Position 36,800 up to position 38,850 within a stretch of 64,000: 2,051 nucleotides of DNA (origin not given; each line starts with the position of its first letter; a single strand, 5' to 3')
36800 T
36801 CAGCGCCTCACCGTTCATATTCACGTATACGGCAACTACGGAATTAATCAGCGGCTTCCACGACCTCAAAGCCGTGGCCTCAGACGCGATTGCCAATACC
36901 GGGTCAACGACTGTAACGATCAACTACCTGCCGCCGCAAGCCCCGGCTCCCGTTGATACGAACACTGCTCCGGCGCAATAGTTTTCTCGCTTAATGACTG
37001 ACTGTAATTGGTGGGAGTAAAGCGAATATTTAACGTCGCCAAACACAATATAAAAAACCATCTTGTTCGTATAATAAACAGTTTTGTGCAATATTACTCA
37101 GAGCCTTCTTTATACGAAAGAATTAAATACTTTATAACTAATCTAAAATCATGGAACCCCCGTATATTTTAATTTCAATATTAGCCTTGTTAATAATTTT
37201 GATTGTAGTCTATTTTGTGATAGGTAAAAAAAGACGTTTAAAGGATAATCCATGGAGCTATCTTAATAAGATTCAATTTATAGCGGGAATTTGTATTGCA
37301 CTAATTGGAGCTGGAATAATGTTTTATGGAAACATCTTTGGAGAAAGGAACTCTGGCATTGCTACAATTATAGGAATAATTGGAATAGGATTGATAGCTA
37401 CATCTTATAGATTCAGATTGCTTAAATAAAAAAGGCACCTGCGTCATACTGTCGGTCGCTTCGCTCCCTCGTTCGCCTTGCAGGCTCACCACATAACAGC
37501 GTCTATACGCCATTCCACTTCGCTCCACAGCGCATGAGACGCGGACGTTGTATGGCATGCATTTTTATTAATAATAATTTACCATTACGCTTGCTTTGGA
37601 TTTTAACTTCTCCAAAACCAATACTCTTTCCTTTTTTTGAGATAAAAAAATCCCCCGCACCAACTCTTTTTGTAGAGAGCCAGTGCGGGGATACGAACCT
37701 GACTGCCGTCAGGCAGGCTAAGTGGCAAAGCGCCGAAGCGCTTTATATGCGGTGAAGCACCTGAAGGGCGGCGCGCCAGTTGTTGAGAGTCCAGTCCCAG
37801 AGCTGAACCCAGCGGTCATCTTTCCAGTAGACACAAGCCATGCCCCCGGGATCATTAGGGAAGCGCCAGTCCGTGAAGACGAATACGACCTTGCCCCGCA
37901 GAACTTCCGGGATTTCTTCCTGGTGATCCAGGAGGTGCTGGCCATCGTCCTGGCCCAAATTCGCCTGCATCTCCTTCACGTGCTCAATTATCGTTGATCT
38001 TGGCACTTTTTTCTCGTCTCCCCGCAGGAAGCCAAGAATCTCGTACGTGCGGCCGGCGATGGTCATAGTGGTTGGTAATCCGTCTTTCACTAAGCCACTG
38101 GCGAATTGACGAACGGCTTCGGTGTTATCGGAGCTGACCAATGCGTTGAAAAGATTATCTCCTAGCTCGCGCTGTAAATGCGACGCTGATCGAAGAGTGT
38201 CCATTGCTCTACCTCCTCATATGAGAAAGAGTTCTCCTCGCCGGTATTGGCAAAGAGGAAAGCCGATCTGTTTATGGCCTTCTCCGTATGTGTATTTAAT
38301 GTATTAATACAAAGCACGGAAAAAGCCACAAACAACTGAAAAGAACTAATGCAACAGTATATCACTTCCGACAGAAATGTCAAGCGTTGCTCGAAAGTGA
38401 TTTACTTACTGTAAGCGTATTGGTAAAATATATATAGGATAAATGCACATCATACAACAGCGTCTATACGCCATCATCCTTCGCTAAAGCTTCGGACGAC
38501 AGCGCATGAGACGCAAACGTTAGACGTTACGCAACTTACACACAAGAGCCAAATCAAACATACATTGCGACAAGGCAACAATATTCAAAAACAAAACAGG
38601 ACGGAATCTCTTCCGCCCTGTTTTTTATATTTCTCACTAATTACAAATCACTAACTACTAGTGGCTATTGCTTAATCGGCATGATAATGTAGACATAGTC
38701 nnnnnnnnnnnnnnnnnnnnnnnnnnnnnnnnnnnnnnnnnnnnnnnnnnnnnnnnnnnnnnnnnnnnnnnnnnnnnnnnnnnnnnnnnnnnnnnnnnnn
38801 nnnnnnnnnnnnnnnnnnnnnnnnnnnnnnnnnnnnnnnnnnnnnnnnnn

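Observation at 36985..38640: AT-rich cassette next to dnaN bracketed by ~80-bp direct repeats with attC-like internal symmetry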

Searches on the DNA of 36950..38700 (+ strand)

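Call 30: search_rna_families(source=window, start=36950, end=38700, threshold=evalue, max_evalue=10, show_alignments=3)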
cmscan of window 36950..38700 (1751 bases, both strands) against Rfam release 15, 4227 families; matches with E-value up to 10: 20.
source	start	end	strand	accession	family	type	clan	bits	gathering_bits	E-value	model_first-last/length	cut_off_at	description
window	38267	38336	-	RF03578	mir-3910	Gene; miRNA;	-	23.2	95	0.12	1-82/82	no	mir-3910 microRNA precursor family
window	38268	38335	-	RF02017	mir-1912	Gene; miRNA;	-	22.5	72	0.038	1-77/77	no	mir-1912 microRNA precursor family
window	38262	38344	-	RF00246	mir-135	Gene; miRNA;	-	21.9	59.2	0.15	1-88/88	no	mir-135 microRNA precursor family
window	38270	38333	-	RF04099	MIR837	Gene; miRNA;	-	21.6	117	0.29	1-122/122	no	MIR837 microRNA precursor family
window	38560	38632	+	RF02029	sraA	Gene; sRNA;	-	20.5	56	3.9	1-95/95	no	sraA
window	38265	38336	-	RF04273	MIR827_2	Gene; miRNA;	CL00143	19.6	67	4.1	1-89/89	no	MIR827_2 microRNA precursor family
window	38584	38698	-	RF00121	MicC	Gene; sRNA;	-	19.5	90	7.3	7-123/123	no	MicC RNA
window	38583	38679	-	RF00558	L20_leader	Cis-reg; leader;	-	19.2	58.7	0.96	1-127/127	no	Ribosomal protein L20 leader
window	38587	38657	-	RF02029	sraA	Gene; sRNA;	-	19.2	56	7.5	1-95/95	no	sraA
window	37537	37690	+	RF01416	NrrF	Gene; antisense;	-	18.8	60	0.74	1-160/160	no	NrrF RNA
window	38269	38334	+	RF04052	mir-466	Gene; miRNA;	-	18.2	85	3.6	1-80/80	no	mir-466 microRNA precursor family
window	38584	38630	+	RF02066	STnc320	Gene; sRNA;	-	17.7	50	3.4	1-55/55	no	Salmonella enterica sRNA STnc320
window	38436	38511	-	RF00630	P26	Gene;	-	17.6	36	1.2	1-66/66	no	Pseudomonas sRNA P26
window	38589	38628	-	RF04120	MIR5998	Gene; miRNA;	-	17.4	180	1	1-173/173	no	MIR5998 microRNA precursor family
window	38268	38335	-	RF04161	mir-3688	Gene; miRNA;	-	16.7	84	6.5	1-88/88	no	mir-3688 microRNA precursor family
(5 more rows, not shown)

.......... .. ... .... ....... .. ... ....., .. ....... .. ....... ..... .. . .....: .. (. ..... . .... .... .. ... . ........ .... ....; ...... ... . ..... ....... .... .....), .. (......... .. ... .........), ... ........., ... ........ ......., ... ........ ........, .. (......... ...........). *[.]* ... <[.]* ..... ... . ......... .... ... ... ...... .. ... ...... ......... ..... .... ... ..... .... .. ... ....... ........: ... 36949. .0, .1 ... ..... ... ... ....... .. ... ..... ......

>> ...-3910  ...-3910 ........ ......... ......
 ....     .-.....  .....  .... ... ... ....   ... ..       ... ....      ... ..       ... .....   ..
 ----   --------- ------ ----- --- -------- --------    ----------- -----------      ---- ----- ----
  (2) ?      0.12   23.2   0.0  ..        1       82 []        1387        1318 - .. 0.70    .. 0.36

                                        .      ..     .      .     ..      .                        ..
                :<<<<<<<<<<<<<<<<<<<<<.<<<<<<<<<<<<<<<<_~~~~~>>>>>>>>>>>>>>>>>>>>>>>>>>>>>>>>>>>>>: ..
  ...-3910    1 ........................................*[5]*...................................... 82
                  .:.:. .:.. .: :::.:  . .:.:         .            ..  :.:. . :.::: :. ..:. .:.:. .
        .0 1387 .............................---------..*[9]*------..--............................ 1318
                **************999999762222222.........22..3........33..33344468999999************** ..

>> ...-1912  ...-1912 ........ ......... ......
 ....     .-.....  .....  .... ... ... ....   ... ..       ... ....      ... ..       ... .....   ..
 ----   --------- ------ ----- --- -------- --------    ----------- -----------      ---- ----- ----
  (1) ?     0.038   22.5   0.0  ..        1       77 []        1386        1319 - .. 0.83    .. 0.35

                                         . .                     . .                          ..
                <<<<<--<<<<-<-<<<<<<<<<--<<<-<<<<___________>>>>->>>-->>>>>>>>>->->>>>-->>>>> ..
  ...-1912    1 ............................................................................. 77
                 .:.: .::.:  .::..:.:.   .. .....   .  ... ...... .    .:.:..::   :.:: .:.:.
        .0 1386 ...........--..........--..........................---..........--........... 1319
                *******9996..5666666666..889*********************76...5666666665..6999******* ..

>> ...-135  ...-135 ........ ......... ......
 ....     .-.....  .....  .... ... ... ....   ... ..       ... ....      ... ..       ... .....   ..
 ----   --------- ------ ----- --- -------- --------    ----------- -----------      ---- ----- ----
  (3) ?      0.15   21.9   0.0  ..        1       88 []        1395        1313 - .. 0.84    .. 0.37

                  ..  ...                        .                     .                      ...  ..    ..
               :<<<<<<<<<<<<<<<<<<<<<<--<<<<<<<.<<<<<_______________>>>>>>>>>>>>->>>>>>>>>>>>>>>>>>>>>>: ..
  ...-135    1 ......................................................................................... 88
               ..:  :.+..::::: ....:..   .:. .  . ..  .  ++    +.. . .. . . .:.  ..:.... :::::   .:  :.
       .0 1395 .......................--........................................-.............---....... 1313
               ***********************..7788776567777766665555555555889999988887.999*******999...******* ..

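Call 81: build_rna_model(alignment_id=A7, structure=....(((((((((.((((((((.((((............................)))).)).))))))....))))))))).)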
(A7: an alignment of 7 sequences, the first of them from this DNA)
Model R2 built from alignment A7 (7 sequences, 83 columns); structure: as given.
model positions 73; base pairs 21; branch points 0; effective number of sequences 4.15; information 0.773 bits per position. Calibrated on 0.2 Mb of random sequence (short: E-values are rough).
structure used (alignment columns):
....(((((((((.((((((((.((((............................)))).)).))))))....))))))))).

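Call 82: search_with_rna_model(model_id=R2, sources=[window, L001, L004, L005, L009, L010, L011, L012, L014, L016, L018, L065, L066, L068, L069, L055, L057, L058, L059, L062, L063, L064], max_evalue=10, filters=default)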
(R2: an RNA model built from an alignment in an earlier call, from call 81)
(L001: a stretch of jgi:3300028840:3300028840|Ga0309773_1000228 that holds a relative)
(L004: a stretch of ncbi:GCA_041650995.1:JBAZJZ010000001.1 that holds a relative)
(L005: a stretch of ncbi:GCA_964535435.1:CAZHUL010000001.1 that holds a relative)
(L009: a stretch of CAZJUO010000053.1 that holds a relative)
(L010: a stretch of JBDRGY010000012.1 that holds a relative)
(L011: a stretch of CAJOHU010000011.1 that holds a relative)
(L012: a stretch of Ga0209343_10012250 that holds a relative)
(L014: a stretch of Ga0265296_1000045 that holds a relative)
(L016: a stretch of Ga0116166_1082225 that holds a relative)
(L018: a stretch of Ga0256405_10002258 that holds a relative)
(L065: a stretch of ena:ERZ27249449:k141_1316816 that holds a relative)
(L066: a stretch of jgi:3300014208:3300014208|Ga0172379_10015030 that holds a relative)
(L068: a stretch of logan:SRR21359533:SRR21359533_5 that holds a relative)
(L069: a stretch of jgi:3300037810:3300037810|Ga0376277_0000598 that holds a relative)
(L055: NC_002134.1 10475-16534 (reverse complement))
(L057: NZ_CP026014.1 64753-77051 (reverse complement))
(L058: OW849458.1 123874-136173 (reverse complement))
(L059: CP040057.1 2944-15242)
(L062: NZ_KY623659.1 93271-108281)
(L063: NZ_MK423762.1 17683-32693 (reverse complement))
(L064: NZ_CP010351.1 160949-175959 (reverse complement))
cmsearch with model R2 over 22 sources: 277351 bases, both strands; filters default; matches with E-value up to 10: 11.
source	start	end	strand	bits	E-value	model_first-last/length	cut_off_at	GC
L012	7646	7719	-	82.9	2.1e-20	1-73/73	no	0.55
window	37486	37555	+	80.6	9.5e-20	1-73/73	no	0.54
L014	318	381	+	76.3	1.6e-18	1-73/73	no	0.45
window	38447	38527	+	76.2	1.7e-18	1-73/73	no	0.49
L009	310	379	-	75.9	2.1e-18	1-73/73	no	0.43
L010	1346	1419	-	65.2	2.4e-15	1-73/73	no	0.42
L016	818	878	+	57.4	4e-13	1-73/73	no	0.52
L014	1102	1219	+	18.2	0.061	1-73/73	no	0.5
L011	6535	6592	+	17.2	0.12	1-73/73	no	0.41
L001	2328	2436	-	16.9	0.14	1-73/73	no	0.46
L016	831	864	-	14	0.95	14-60/73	no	0.53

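Call 83: search_with_rna_model(model_id=R2, sources=[L014, L001, L011], max_evalue=10, filters=off, show_alignments=6)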
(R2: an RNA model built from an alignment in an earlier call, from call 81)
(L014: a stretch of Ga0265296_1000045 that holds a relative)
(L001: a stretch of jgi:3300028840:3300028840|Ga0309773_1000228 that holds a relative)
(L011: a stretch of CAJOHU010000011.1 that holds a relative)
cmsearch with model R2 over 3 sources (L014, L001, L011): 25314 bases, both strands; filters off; matches with E-value up to 10: 14.
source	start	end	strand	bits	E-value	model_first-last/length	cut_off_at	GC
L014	318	381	+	76.3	1.5e-19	1-73/73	no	0.45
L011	6535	6592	+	17.2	0.011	1-73/73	no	0.41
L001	878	910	-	10.5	0.89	1-73/73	no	0.33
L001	1688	1790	-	9.4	1.8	1-73/73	no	0.43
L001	2328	2362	-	9.1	2.2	1-73/73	no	0.43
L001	8321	8370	+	9.1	2.3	1-73/73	no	0.48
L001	7416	7438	-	8.8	2.6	1-73/73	no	0.3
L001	8130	8230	+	8.6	3.1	1-73/73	no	0.27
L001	4714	4760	+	8.5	3.2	1-73/73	no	0.28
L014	8478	8515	-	8.1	4.2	1-73/73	no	0.39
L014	6950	6995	+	7.9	5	1-73/73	no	0.43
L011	7150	7188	+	7.5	6.5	1-73/73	no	0.33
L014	7575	7615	-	7.2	7.7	1-73/73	no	0.2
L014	2571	2602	+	7.1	8.1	1-73/73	no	0.34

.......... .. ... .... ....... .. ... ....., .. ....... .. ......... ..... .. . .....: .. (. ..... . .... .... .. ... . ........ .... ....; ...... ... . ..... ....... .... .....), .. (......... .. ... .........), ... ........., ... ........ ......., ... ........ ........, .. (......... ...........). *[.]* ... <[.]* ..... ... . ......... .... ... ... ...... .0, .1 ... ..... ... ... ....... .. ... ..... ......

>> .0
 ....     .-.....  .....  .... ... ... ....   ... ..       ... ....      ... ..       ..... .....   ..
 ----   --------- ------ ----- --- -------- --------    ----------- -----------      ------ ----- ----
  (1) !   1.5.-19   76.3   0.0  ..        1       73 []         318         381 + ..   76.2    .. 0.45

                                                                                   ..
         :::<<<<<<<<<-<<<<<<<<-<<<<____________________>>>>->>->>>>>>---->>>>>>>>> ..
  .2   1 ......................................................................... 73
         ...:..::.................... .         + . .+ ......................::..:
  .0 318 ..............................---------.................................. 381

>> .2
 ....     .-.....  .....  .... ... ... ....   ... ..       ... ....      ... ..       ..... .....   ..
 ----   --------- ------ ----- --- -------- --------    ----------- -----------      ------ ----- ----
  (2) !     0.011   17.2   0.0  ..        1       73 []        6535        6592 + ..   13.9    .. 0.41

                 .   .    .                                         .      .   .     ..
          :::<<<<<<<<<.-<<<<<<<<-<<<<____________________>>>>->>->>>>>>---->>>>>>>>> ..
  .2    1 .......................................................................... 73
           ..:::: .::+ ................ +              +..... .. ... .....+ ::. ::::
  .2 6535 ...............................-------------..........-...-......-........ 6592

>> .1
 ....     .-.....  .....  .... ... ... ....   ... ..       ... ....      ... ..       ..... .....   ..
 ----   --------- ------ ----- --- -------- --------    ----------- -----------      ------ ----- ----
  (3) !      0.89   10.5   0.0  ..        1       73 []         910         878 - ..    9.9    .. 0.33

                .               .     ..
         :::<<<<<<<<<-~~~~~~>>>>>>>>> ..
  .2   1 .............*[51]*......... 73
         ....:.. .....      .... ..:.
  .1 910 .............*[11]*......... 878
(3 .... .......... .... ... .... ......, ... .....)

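Call 106: search_with_rna_model(model_id=R3, sources=[L072, L012, L014, L010, L016, L009, L011, L004, L005, L065, L068, L069, L018, L055, L057, L058, L059, L062, L063, L064], max_evalue=1, filters=default)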
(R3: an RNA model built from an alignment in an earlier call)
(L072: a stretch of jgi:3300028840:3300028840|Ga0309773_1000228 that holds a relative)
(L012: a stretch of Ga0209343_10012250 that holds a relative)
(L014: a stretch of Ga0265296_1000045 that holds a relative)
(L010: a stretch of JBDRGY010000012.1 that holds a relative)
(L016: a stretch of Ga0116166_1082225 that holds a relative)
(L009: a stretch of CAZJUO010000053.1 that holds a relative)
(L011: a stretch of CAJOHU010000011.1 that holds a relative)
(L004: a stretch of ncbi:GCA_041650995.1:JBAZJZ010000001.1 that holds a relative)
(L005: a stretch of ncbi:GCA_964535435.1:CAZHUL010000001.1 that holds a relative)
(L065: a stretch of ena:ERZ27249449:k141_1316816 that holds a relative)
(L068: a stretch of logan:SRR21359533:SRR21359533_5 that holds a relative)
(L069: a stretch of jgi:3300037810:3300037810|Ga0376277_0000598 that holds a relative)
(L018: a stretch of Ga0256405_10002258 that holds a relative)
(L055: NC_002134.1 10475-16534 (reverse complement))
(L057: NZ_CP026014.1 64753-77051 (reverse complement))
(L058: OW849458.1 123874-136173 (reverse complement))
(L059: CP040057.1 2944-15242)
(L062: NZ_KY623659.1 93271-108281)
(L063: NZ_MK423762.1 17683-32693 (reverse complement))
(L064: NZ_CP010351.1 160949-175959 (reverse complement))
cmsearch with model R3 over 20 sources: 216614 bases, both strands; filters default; matches with E-value up to 1: 7.
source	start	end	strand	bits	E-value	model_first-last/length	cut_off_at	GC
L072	13321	13435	-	47.3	2.9e-09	1-49/49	no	0.37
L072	7688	7787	-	41.6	8.9e-08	1-49/49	no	0.41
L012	7646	7716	-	31.6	3.3e-05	1-49/49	no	0.55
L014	321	381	+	27.6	0.00034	1-49/49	no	0.46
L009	310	376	-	19.1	0.052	1-49/49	no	0.43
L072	8328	8362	-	17.1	0.18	1-49/49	no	0.43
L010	1380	1416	-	16.9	0.2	1-49/49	no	0.43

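Call 115: search_with_rna_model(model_id=R3, sources=[L074, L075, L076, L077, L078, L079], max_evalue=1, filters=off)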
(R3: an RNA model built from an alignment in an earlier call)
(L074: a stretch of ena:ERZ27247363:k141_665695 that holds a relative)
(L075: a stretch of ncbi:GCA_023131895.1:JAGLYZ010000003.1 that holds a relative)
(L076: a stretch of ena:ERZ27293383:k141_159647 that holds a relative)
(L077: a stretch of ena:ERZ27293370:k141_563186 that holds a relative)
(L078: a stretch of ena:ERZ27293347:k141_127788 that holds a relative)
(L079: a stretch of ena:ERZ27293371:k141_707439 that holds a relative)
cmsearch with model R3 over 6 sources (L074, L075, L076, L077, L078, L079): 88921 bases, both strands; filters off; matches with E-value up to 1: 1.
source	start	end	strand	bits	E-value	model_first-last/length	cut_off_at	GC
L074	7311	7368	-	36.6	6.8e-07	1-49/49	no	0.41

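Call 119: search_with_rna_model(model_id=R1, sources=[L012, L014, L072, L075, L079], max_evalue=10, filters=off, show_alignments=3)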
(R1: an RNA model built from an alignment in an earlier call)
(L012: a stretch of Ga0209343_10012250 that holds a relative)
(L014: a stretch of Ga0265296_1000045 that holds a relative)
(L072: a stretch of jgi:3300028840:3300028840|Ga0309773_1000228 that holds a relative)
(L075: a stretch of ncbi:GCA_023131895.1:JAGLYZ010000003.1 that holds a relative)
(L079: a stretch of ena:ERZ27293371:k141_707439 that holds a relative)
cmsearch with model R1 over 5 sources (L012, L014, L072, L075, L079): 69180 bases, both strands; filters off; matches with E-value up to 10: 8.
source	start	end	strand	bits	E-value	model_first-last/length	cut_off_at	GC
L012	5624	5649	+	16.1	0.095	1-48/48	no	0.31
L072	18292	18327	+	10.5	3.4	1-48/48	no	0.58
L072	11937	11977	+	9.4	6.5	1-48/48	no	0.34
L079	5039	5093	+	9.3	7.2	1-48/48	no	0.24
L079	725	758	-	9.2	7.7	1-48/48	no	0.29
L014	323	379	+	9.1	8.1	1-48/48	no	0.46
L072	5249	5267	+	8.9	9.2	1-48/48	no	0.32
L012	3984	4011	-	8.8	9.7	1-48/48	no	0.18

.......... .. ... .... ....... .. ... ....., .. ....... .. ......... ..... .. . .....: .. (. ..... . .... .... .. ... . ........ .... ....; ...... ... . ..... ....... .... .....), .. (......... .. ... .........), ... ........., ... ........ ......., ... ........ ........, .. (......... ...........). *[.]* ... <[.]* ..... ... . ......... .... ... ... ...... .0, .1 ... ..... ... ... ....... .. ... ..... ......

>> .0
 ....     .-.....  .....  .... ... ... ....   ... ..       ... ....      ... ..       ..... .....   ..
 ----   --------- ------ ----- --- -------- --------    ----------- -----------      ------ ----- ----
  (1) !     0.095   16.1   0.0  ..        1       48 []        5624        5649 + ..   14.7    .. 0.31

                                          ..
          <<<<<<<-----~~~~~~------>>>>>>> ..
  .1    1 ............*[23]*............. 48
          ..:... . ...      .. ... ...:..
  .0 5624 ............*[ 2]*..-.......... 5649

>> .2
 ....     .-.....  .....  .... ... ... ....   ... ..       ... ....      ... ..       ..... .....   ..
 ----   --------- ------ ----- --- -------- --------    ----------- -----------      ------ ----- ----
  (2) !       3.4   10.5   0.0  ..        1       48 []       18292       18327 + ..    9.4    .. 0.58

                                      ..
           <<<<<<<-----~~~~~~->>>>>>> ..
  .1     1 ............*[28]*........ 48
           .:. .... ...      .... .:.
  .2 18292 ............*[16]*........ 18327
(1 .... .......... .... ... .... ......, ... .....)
